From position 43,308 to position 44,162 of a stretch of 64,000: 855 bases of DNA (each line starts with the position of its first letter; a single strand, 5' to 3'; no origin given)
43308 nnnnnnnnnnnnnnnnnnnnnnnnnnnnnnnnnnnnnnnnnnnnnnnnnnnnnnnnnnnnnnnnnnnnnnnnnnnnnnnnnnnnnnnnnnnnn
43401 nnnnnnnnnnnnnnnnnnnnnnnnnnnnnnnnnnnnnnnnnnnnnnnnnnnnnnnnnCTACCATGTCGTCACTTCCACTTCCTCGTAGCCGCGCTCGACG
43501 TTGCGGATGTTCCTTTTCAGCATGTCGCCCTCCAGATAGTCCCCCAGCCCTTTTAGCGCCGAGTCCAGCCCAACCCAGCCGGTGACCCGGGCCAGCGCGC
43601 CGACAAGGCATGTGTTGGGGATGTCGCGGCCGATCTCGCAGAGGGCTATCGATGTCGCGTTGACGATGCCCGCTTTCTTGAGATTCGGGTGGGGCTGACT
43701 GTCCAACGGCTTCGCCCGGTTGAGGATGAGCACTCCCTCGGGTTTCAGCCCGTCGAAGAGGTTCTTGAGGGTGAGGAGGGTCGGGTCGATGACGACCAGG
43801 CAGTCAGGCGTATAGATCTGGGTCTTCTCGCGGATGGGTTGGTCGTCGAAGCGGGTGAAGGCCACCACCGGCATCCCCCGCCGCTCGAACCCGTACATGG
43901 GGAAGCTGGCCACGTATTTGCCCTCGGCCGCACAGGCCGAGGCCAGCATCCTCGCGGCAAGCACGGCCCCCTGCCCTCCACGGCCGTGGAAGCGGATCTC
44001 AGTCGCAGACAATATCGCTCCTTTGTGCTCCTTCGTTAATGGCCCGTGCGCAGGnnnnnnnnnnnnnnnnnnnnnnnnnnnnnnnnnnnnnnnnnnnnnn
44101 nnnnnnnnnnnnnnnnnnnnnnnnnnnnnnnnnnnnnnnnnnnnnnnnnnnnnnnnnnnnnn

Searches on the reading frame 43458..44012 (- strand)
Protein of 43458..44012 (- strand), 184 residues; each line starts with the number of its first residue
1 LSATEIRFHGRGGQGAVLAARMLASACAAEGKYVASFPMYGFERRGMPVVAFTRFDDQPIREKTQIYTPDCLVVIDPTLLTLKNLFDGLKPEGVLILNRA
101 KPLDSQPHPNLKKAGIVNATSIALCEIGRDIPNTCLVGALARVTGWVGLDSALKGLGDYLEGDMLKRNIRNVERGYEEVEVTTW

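Call 11: search_protein_families(library=pfam, proteins=[window:43458-44012:-], max_evalue=0.001)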
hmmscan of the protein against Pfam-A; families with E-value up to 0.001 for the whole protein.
window:43458-44012:- (184 aa): 1 family
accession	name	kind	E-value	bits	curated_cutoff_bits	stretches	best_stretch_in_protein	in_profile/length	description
PF01558.24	POR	-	1.7e-37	129.7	27.4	1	12-177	1-173/173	Pyruvate ferredoxin/flavodoxin oxidoreductase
